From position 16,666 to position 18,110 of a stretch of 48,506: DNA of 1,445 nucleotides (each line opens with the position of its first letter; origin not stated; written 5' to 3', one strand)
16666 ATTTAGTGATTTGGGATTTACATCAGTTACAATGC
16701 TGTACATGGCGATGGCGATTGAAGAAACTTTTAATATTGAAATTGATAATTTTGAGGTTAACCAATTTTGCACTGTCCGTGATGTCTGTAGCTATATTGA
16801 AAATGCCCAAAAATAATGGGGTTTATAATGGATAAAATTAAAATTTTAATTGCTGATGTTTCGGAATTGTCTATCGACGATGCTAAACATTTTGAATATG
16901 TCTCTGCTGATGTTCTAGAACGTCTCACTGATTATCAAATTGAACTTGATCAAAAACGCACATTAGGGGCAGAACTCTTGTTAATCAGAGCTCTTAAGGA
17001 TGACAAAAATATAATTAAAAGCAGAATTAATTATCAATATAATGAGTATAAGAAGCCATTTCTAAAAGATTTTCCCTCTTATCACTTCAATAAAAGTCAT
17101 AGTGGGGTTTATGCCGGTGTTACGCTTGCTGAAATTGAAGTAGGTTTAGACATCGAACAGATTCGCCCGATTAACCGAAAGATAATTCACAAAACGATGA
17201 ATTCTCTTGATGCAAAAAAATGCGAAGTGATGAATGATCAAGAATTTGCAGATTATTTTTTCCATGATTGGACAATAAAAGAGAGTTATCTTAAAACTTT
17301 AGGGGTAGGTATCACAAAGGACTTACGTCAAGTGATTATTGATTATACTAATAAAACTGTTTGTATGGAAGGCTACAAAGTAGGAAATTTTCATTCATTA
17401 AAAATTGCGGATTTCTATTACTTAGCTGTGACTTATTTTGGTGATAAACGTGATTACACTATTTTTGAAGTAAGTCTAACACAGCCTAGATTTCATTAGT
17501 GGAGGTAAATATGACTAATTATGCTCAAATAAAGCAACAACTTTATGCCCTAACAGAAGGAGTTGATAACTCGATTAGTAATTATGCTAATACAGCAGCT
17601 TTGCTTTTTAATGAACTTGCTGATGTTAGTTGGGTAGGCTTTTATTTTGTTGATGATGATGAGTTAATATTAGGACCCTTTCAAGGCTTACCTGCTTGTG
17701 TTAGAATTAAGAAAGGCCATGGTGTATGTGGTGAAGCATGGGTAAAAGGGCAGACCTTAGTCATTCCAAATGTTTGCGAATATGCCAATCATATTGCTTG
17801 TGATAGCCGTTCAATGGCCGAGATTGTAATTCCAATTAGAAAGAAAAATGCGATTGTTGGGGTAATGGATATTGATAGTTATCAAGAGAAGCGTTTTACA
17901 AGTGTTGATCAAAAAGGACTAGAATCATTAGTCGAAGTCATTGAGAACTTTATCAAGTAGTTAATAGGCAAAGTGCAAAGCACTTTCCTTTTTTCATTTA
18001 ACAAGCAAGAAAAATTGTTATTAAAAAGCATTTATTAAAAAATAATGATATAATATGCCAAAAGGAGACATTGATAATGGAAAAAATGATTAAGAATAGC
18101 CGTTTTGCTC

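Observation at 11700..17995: Seven-gene operon: two adenylating enzymes, two carrier domains, two LPLAT acyltransferases, a dedicated PPTase and a GAF protein, with no chain-building enzymes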

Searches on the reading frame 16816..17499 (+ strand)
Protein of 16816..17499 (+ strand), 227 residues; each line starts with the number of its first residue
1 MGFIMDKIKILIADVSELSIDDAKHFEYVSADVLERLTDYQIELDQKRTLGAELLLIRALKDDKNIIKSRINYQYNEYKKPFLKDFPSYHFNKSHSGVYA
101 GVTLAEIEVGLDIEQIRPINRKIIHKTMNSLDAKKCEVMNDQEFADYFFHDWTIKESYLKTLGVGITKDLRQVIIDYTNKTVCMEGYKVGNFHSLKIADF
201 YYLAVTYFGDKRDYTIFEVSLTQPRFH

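Call 3: search_protein_families(library=pfam, proteins=[window:16816-17499:+], max_evalue=0.01)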
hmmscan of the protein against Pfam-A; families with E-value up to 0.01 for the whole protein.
window:16816-17499:+ (227 aa): 2 families
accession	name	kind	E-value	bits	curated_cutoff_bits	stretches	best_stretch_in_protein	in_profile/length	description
PF01648.25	ACPS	-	8.7e-11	42.3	25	1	109-182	2-83/111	4'-phosphopantetheinyl transferase superfamily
PF22624.1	AASDHPPT_N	-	1.7e-06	28.6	27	1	28-102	16-95/100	4'-phosphopantetheinyl transferase, N-terminal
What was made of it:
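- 16816..17499 (+): g6: Sfp-type 4'-phosphopantetheinyl transferase (227 aa), start-stop coupled to g5. ACPS + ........_N (call 3).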

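Call 4: search_protein_families(library=ncbifam, proteins=[window:16816-17499:+], max_evalue=0.01)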
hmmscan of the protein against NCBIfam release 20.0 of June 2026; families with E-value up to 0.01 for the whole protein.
window:16816-17499:+ (227 aa): 4 families
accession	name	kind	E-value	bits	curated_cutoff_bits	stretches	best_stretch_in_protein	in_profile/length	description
NF047349.1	4PPT_AusB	equivalog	8.5e-15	54.7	225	1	36-174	28-160/205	aureusimine biosynthesis 4'-phosphopantetheinyl transferase AusB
NF042922.1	4PPT_HetI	equivalog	8.9e-15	54.6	370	1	24-181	35-197/235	4'-phosphopantetheinyl transferase HetI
NF007676.0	PRK10351.1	equivalog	1.4e-09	37.9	174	1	72-165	50-146/195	4'-phosphopantetheinyl transferase AcpT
TIGR00556.1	pantethn_trn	domain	4.6e-08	33.2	45.35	1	108-168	4-70/128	phosphopantetheine--protein transferase domain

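Call 50: search_solved_structures(query=window:16816-17499:+, max_evalue=0.001, show_alignments=1)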
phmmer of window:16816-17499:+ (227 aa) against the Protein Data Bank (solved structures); distinct sequences matched with E-value up to 0.001: 4.
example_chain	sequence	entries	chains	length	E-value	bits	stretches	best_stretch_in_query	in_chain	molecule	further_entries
1qr0_A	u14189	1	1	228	7.4e-19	71.7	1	23-170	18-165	4'-PHOSPHOPANTETHEINYL TRANSFERASE SFP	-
4mrt_A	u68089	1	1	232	7.7e-19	71.7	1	23-170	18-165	4'-phosphopantetheinyl transferase sfp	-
2cg5_A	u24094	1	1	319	2.3e-10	44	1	32-177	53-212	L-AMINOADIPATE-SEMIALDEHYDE DEHYDROGENASE-PHOSPHOPANTETHEINYL TRANSFERASE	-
2byd_A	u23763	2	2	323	2.4e-10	43.9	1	32-177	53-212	HSPC223 | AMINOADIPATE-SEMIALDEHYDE DEHYDROGENASE-PHOSPHOPANTETHEINYL TRANSFERASE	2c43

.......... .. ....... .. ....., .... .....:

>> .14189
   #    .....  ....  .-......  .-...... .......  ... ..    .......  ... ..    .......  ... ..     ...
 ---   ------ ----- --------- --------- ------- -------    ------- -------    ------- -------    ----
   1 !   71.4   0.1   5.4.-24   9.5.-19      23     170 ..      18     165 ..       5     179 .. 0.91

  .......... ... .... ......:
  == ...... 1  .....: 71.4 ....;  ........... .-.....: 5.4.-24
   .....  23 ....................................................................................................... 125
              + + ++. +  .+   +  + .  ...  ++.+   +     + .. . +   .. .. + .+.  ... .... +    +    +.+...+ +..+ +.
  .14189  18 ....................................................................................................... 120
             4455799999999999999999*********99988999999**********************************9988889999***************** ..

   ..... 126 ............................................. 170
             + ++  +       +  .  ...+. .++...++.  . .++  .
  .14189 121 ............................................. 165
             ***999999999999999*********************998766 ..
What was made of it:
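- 16816..17499 (+): B. subtilis Sfp 1qr0 E 7e-19, with the GxDIE and W..KES motifs aligned (call 50).
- On Sfp-type PPTase: Sfp 1qr0 E 7e-19 with both motifs aligned (call 50).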

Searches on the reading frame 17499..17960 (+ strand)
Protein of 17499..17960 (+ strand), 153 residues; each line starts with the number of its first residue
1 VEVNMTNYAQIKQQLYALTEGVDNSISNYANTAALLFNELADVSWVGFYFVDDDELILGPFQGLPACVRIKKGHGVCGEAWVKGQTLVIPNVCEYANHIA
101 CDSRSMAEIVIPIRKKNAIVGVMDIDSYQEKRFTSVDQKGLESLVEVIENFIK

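Call 3: search_protein_families(library=pfam, proteins=[window:17499-17960:+], max_evalue=0.01)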
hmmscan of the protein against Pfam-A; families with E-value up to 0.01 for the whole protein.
window:17499-17960:+ (153 aa): 2 families
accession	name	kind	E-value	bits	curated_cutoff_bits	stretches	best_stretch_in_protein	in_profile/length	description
PF01590.32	GAF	-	5.3e-10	40.4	22.4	1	33-149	10-130/133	GAF domain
PF13185.12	GAF_2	-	6e-10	39.9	28.6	1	41-152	20-135/136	GAF domain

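Call 4: search_protein_families(library=ncbifam, proteins=[window:17499-17960:+], max_evalue=0.01)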
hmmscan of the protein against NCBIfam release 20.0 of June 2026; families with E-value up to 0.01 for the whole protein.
window:17499-17960:+ (153 aa): 1 family
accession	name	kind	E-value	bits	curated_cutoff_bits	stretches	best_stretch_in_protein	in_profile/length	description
TIGR01817.1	nifA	equivalog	0.007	15.2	528.85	1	68-137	67-141/534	nif-specific transcriptional activator NifA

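Call 49: search_solved_structures(query=window:17511-17960:+, max_evalue=0.001, show_alignments=1)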
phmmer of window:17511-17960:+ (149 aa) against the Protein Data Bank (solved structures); distinct sequences matched with E-value up to 0.001: 12.
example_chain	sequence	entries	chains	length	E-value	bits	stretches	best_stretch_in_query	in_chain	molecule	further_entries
1vhm_A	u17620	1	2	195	7.9e-39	136.1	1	4-146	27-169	Protein yebR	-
8dgd_A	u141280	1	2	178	1.9e-38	134.8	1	4-148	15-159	GAF domain-containing protein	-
3ksf_A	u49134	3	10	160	9.3e-38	132.6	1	2-146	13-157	Putative uncharacterized protein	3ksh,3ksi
3ksg_A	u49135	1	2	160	2.4e-36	128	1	2-146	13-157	Putative uncharacterized protein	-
5hl6_A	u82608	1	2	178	1e-34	122.7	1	4-144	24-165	Putative GAF sensor protein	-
3rfb_A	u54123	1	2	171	1.3e-31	112.7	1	3-144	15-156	Putative uncharacterized protein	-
3mmh_A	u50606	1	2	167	9e-31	109.9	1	4-146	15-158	Methionine-R-sulfoxide reductase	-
1f5m_A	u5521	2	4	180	1.8e-26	96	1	12-145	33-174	GAF | UPF0067 GAF domain-containing protein YKL069W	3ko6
4mmn_A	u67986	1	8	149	2.6e-11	46.8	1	38-144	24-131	Putative uncharacterized protein Ta0848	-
4mn7_A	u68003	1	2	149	6.7e-10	42.3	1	38-144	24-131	Putative uncharacterized protein Ta0848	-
4g3w_A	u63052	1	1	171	0.00012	25.2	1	63-127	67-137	Transcriptional regulator nlh1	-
4g3k_A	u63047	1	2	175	0.00012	25.2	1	63-128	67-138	Transcriptional regulator nlh1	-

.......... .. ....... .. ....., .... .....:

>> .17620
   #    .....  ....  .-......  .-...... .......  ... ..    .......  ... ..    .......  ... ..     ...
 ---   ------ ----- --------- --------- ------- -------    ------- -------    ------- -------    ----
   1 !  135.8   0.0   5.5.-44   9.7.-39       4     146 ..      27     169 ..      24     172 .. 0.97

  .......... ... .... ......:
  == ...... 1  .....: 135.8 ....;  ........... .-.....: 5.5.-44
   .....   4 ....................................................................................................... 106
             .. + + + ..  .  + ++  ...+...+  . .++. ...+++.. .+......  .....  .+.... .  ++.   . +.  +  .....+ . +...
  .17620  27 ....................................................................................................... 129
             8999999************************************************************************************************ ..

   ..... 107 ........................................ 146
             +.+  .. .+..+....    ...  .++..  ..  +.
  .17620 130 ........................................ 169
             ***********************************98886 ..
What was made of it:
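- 17511..17960 (+): g7: free methionine-(R)-sulfoxide reductase (GAF fold). It is probably co-transcribed but is probably a passenger. The start is more likely ATG 17511 than GTG 17499. E. coli YebR 1vhm E 7.9e-39, with the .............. motif aligned (call 49).
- On Free methionine-(R)-sulfoxide reductase (fRMsr/MsrC, GAF fold): The motif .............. aligns (call 49).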
